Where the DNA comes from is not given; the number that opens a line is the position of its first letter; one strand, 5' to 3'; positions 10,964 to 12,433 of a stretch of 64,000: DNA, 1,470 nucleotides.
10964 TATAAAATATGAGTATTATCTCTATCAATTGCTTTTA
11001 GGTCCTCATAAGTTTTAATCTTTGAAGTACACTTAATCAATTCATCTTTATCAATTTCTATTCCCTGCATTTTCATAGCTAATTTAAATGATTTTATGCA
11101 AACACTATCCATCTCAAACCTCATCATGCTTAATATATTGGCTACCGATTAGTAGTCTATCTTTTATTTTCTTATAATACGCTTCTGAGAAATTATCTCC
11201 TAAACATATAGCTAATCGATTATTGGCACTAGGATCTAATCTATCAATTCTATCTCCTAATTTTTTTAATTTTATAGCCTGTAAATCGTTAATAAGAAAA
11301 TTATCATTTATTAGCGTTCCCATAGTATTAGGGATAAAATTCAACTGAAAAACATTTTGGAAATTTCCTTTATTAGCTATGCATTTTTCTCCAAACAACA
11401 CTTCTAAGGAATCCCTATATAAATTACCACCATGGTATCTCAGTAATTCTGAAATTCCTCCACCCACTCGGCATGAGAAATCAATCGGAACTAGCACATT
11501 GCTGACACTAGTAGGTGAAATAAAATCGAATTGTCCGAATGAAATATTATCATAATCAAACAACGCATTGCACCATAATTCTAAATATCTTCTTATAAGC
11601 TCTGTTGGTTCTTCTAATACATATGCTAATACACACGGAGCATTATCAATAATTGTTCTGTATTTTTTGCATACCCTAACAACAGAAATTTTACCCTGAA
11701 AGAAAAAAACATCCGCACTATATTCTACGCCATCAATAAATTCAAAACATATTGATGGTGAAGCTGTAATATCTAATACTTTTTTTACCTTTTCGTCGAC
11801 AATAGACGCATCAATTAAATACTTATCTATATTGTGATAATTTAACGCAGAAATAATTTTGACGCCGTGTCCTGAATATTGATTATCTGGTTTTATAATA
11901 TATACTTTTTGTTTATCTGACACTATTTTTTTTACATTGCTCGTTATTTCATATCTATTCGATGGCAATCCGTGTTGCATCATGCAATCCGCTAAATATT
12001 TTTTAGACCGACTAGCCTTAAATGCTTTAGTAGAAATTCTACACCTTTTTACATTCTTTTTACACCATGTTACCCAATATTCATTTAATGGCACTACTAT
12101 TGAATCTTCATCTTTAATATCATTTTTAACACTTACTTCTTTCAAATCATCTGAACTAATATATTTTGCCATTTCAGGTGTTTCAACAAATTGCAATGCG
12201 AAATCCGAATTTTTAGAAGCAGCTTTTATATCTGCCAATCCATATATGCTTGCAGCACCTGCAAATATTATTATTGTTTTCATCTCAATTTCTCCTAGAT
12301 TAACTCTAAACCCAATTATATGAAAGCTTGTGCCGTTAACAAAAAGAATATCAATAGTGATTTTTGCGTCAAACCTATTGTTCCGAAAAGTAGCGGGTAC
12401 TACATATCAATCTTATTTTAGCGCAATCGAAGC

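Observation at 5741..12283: Co-directional AT-rich operon of tailoring-type enzymes next to the RiPP-like module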

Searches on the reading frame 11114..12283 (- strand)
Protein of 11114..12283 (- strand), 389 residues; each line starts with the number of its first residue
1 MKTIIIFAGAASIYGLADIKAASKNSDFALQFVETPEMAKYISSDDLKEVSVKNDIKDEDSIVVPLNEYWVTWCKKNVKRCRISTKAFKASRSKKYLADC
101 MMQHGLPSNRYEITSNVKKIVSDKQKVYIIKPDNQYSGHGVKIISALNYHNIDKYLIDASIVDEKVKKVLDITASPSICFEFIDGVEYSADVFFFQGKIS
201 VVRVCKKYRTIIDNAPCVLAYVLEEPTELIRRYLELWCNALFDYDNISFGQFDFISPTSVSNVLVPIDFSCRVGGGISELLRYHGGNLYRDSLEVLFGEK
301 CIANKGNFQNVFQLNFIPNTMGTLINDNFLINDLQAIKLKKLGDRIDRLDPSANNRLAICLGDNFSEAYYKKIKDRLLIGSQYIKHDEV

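Call 3: search_protein_families(library=pfam, proteins=[window:11114-12283:-], max_evalue=0.01)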
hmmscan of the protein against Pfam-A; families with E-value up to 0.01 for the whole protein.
window:11114-12283:- (389 aa): 2 families
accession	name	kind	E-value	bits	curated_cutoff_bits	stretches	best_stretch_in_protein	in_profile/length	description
PF13535.11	ATP-grasp_4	-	0.00027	21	27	1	128-208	5-87/160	ATP-grasp domain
PF01071.24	GARS_A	-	0.00039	20.7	27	1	93-214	2-120/194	Phosphoribosylglycinamide synthetase, ATP-grasp (A) domain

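Call 5: search_protein_families(library=ncbifam, proteins=[window:11114-12283:-], max_evalue=0.01)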
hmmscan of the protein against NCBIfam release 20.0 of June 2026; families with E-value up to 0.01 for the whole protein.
window:11114-12283:- (389 aa): 3 families
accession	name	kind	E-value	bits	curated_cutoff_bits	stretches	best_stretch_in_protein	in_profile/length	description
NF002563.0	PRK02186.1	subfamily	3.2e-05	22.4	625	1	84-210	98-215/890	argininosuccinate lyase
TIGR00877.1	purD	equivalog_domain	4.1e-05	22.6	288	1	87-214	98-222/425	phosphoribosylamine--glycine ligase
NF005543.0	PRK07206.1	subfamily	0.0001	21.1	302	1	87-221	102-236/416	hypothetical protein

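Call 8: find_encoding_contigs(protein=window:11114-12283:-, flank=10000, max_places=10)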
Protein window:11114-12283:- (389 aa): 23 contigs read that carry it; 10 places shown.
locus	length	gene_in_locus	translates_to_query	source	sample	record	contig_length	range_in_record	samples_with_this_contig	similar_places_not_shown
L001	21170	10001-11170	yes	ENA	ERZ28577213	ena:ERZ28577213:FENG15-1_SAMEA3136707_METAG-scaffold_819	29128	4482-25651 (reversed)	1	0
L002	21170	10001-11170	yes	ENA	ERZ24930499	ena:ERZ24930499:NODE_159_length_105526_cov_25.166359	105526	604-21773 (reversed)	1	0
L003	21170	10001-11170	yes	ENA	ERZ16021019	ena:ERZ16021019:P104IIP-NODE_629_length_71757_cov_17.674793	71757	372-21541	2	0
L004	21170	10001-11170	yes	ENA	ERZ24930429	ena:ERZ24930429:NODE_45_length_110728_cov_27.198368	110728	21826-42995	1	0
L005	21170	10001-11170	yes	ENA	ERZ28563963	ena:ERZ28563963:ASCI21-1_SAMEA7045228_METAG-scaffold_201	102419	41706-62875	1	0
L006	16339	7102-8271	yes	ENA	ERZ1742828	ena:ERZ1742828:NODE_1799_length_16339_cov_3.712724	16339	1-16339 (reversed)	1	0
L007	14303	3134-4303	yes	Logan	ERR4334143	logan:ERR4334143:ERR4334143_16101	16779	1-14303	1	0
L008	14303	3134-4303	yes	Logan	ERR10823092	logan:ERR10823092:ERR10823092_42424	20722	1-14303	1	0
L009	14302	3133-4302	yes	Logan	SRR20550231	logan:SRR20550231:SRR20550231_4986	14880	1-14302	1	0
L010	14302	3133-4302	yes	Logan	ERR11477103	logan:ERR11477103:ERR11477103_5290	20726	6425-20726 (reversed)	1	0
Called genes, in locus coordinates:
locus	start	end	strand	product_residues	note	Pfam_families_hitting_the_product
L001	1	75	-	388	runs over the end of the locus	-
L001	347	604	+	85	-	-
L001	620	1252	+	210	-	PF12773:DZR, PF13248:Zn_ribbon_3 (faint), PF18912:DZR_2 (faint), PF13240:Zn_Ribbon_1 (weak), PF05656:DUF805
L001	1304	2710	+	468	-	-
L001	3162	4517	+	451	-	-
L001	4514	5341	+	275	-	-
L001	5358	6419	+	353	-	PF13459:Fer4_15 (weak)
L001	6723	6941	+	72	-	PF01381:HTH_3, PF13560:HTH_31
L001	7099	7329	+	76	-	PF12844:HTH_19, PF13560:HTH_31 (weak), PF01381:HTH_3, PF13443:HTH_26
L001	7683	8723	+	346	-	PF04055:Radical_SAM, PF13353:Fer4_12 (weak)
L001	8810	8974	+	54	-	-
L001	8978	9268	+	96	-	PF05402:PqqD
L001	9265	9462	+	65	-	-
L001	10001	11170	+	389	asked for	-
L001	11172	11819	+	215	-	-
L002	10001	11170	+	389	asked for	-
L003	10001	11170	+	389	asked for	-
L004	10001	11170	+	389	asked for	-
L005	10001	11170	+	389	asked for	-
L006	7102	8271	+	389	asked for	-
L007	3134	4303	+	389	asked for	-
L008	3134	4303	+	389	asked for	-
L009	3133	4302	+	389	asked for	-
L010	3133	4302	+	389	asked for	-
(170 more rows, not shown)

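Call 11: find_homologous_proteins(query=window:11114-12283:-)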
Query window:11114-12283:- (389 aa): 78 proteins with E <= 0.001 among 4035 candidates.
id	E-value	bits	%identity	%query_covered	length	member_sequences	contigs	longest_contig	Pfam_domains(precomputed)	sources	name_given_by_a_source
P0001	3.7e-255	864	99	100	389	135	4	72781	-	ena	-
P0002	4.7e-113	396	49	98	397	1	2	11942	-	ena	-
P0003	1.3e-88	316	43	99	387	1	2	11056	PF13535.12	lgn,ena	-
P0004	1.4e-87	312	41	99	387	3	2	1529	PF13535.12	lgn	-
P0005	4.0e-87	311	43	99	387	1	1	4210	PF13535.12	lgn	-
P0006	2.9e-77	278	40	99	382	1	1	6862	-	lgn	-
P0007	2.3e-75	272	40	99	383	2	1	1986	PF13535.12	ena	-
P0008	5.0e-75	271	41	98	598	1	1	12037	PF13535.12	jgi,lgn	jgi:hypothetical protein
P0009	1.8e-74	269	38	98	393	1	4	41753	PF13535.12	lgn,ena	-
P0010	1.7e-73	266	39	98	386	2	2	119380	PF13535.12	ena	-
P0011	9.8e-73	263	40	99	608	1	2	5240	-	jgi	-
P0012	6.2e-71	257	38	98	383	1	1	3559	PF13535.12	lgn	-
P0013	1.2e-70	256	38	98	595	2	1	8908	-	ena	-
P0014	1.6e-70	256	38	98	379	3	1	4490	PF13535.12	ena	-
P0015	1.9e-70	256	37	98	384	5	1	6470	PF13535.12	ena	-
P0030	3.8e-65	238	36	98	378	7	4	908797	PF13535.12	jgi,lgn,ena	-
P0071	3.3e-32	130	29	97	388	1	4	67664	-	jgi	jgi:hypothetical protein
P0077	5.3e-26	110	30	92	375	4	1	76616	PF13535.12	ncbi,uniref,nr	ncbi:hypothetical protein L602_002900000230 [Cupriavidus gilardii J11]|uniref:ATP-grasp domain-conta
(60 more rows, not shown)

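Call 13: find_related_loci(query=A1, collection=genome_contigs, flank=10000)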
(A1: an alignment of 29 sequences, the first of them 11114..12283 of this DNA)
Query A1 (389 aa) in genome_contigs; peptide patterns used: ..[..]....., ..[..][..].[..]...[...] (x = any residue, [..] = any of these).
160 stretches matched a pattern; 42 encode a relative of the query (tblastn E <= 1e-3); 42 distinct loci.
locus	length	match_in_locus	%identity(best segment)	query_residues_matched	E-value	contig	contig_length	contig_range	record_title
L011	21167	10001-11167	94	1-389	0e+0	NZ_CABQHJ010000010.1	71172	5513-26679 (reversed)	MAG: uncultured Phascolarctobacterium sp. isolate MGYG-HGUT-00591, whole genome shotgun sequence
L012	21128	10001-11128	38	5-385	4e-73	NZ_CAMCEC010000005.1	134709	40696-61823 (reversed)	MAG: uncultured Treponema sp. isolate SRR17382097_bin.8_metaWRAP_v1.3_MAG ERZ10544651.62, whole genome shotgun sequence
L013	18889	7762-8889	37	5-385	5e-71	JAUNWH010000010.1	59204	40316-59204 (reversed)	MAG: Spirochaetales bacterium isolate S8M_St_45 NODE_90_length_59204_cov_49.910362, whole genome shotgun sequence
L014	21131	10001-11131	36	5-385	3e-70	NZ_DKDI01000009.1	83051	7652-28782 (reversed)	MAG: Treponema sp. UBA6852 UBA6852_contig_511, whole genome shotgun sequence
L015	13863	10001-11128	37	5-384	2e-70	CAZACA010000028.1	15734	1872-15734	MAG TPA_asm: uncultured Treponema sp. isolate SRP222552_co1_37 genome assembly, contig: NODE_2619_length_15734_cov_18.98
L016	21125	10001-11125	36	5-384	2e-68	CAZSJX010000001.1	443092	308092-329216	MAG TPA_asm: uncultured Treponema sp. isolate binchicken_co370_244 genome assembly, contig: NODE_6_length_443092_cov_19.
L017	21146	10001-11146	35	5-387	4e-67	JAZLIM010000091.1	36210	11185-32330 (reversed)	MAG: Treponema sp. isolate T1900044978_TA20190040.MAGScoT_cleanbin_000035 SGB_4051_k141_1841227, whole genome shotgun se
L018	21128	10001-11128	37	5-385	2e-70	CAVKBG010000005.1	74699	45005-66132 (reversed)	Desulfovibrionaceae bacterium isolate H07656-L1_cleanbin_000009 genome assembly, contig: Spades_H07656-L1_contig_81, who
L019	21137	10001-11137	36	2-368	2e-63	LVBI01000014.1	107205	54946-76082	MAG: Spirochaetales bacterium Spiro_07 Spiro_07_contig_221522, whole genome shotgun sequence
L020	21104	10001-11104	35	5-384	2e-62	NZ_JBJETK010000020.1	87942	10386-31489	MAG: Treponema sp. isolate PUUB17_bin.031 NODE_154_length_87942_cov_41.617304, whole genome shotgun sequence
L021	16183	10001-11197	33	2-384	2e-62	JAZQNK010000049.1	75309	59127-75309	MAG: Treponemataceae bacterium isolate T1900045246_TH20190016.MAGScoT_cleanbin_000028 SGB_5636_k141_526777, whole genome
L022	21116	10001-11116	35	2-384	3e-63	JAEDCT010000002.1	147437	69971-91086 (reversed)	MAG: Treponema sp. isolate MAG013 NODE_38_length_147437_cov_80.344106, whole genome shotgun sequence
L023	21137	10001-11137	32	5-384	2e-60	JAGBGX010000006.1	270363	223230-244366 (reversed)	MAG: Treponema sp. isolate RGIG9108 Water_deer_Rectum.Co__c446858, whole genome shotgun sequence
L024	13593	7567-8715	33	1-385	4e-60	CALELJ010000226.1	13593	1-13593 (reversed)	MAG TPA_asm: uncultured Treponema sp. isolate SRR6425801_bin.25_CONCOCT_v1.1_MAG genome assembly, contig: ERZ1767625.160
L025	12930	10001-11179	32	2-384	4e-60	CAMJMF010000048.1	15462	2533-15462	MAG: uncultured Spirochaetales bacterium isolate SRR12081303_bin.21_metaWRAP_v1.3_MAG genome assembly, contig: ERZ122897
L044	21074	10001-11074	42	1-362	3e-78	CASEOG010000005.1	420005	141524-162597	uncultured Spirochaetales bacterium isolate A50_L2_350350_idba_bin.171 genome assembly, contig: A50_L2_350350_idba_bin.1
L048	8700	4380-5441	29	6-368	4e-35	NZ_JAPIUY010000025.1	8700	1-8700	Acetobacter suratthaniensis strain KACC 21252 25.00025, whole genome shotgun sequence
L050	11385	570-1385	30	6-283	2e-33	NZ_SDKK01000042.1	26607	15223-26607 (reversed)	Zoogloea oleivorans strain Buc BUC_nxtrim.se_trimmed_contig_65, whole genome shotgun sequence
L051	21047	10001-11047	28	6-364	8e-33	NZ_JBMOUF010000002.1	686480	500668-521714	Janthinobacterium sp. Mn2066 NODE_2_length_686480_cov_53.704576, whole genome shotgun sequence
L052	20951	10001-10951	32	5-322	2e-41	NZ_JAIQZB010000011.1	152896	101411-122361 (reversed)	Salegentibacter lacus strain LM13S 11, whole genome shotgun sequence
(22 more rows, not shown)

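Call 15: find_encoding_contigs(protein=P0077, flank=10000, max_places=3)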
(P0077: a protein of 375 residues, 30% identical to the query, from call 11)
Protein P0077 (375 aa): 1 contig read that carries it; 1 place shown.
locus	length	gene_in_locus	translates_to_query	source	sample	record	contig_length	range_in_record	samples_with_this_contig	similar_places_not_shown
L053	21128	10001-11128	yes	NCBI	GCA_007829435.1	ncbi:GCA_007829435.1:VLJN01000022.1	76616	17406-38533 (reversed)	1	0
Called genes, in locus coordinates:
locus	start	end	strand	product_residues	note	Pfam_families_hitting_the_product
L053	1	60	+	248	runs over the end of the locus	PF00460:Flg_bb_rod (weak), PF22692:LlgE_F_G_D1, PF06429:Flg_bbr_C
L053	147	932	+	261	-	PF00460:Flg_bb_rod, PF22692:LlgE_F_G_D1, PF06429:Flg_bbr_C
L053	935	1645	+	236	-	PF02107:FlgH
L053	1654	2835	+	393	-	PF02119:FlgI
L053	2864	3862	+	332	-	PF10135:Rod-binding, PF01832:Glucosaminidase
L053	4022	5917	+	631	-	PF22638:FlgK_D1, PF21158:flgK_1st_1, PF06429:Flg_bbr_C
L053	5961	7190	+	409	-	PF00669:Flagellin_N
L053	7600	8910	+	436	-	-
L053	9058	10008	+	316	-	PF01073:3Beta_HSD, PF01370:Epimerase, PF02719:Polysacc_synt_2 (faint), PF04321:RmlD_sub_bind, PF16363:GDP_Man_Dehyd, PF07993:NAD_binding_4 (weak)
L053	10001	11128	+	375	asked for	PF13535:ATP-grasp_4 (faint)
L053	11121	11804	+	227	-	-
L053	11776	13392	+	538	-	PF02543:Carbam_trans_N, PF16861:Carbam_trans_C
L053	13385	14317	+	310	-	PF13632:Glyco_trans_2_3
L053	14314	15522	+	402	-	-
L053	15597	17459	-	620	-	PF24521:Ank_KRIT1 (faint), PF12796:Ank_2, PF13637:Ank_4, PF13857:Ank_5, PF00023:Ank (weak), PF13606:Ank_3 (weak), PF00023:Ank (weak), PF12796:Ank_2 (weak)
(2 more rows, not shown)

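Call 16: find_encoding_contigs(protein=P0002, flank=10000, max_places=3)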
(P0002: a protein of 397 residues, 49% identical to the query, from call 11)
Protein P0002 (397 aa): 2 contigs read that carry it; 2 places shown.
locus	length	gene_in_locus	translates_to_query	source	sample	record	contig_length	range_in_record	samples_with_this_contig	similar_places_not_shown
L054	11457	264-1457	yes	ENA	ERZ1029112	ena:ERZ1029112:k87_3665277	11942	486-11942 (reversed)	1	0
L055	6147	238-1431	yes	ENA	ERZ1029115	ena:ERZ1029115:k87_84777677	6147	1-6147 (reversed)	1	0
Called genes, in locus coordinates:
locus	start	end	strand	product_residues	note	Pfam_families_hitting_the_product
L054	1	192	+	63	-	?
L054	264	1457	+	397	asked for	-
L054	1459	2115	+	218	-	-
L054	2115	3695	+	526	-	PF02543:Carbam_trans_N, PF16861:Carbam_trans_C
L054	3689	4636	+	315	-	PF13632:Glyco_trans_2_3 (weak)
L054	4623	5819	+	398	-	PF04055:Radical_SAM (weak)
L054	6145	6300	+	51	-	-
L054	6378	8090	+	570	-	PF08238:Sel1 (weak), PF00350:Dynamin_N (faint), PF01926:MMR_HSR1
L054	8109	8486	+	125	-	-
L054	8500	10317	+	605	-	-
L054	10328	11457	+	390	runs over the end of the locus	PF04055:Radical_SAM, PF13186:SPASM (weak)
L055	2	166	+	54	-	?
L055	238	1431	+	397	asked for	-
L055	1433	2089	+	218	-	-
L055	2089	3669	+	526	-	PF02543:Carbam_trans_N, PF16861:Carbam_trans_C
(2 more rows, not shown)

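Call 20: find_encoding_contigs(protein=P0030, flank=10000, max_places=2)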
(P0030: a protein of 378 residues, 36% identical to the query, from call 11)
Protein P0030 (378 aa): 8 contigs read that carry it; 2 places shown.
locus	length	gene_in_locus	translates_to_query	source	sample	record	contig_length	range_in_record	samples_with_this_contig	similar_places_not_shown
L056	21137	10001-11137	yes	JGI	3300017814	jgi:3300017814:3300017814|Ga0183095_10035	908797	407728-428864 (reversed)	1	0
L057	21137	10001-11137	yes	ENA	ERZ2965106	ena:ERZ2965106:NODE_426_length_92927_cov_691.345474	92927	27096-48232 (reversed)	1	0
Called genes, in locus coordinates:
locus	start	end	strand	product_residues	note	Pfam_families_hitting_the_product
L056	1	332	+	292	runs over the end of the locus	PF25302:NADase_transloc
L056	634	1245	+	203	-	-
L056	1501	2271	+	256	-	PF01844:HNH, PF13395:HNH_4 (weak)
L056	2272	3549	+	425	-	PF00872:Transposase_mut, PF10551:MULE (faint)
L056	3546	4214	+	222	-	-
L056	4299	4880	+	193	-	PF00265:TK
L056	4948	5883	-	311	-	PF02653:BPD_transp_2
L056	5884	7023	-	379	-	PF02653:BPD_transp_2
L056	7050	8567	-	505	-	PF13476:AAA_23 (weak), PF00005:ABC_tran, PF02463:SMC_N, PF13304:AAA_21 (faint), PF00005:ABC_tran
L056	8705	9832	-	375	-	PF02608:Bmp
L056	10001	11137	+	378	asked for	PF13535:ATP-grasp_4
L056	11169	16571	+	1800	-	PF13424:TPR_12, PF00515:TPR_1, PF13424:TPR_12, PF24885:TPR_NPHP3, PF13374:TPR_10, PF13424:TPR_12, PF13424:TPR_12, PF13424:TPR_12, +26 more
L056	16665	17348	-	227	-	PF00230:MIP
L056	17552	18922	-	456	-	PF13347:MFS_2, PF07690:MFS_1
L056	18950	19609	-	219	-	PF00440:TetR_N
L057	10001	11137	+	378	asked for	PF13535:ATP-grasp_4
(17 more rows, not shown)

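Call 21: find_encoding_contigs(protein=P0071, flank=10000, max_places=2)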
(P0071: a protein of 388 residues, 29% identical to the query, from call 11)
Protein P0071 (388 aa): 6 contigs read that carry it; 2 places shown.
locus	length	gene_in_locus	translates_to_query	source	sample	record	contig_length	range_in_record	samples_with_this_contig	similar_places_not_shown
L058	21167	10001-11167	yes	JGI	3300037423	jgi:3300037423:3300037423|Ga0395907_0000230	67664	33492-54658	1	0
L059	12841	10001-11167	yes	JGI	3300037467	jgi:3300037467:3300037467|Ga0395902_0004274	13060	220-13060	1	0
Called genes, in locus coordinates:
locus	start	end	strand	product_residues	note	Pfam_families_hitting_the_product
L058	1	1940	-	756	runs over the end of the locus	-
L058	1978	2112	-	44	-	-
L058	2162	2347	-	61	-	PF06803:DUF1232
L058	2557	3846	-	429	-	PF04286:DUF445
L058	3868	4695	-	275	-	PF03981:Ubiq_cyt_C_chap (faint)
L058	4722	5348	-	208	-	-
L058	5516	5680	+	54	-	-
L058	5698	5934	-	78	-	PF13187:Fer4_9 (faint), PF25160:LdpA_Fe-S-bd (faint), PF13183:Fer4_8 (faint), PF12797:Fer4_2 (faint), PF13237:Fer4_10 (weak), PF14697:Fer4_21 (weak), PF12838:Fer4_7, PF00037:Fer4 (weak), +2 more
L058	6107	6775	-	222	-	-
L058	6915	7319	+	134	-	-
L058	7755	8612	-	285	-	PF07042:TrfA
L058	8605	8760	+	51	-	-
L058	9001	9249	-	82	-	-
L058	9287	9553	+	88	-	-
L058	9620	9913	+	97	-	-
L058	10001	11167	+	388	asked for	-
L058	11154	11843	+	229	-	-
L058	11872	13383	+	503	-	PF02543:Carbam_trans_N, PF16861:Carbam_trans_C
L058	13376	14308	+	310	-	PF13632:Glyco_trans_2_3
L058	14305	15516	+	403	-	-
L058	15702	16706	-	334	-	PF01073:3Beta_HSD (weak), PF01370:Epimerase, PF02719:Polysacc_synt_2 (faint), PF04321:RmlD_sub_bind (weak), PF07993:NAD_binding_4 (faint), PF16363:GDP_Man_Dehyd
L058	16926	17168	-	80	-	-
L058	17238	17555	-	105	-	-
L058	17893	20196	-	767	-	PF08487:VIT, PF00092:VWA, PF13519:VWA_2, PF13768:VWA_3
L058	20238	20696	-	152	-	PF00376:MerR, PF13411:MerR_1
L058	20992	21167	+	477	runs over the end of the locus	PF09848:SLFN-g3_helicase (weak), PF13245:AAA_19, PF13401:AAA_22 (weak)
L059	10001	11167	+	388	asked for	-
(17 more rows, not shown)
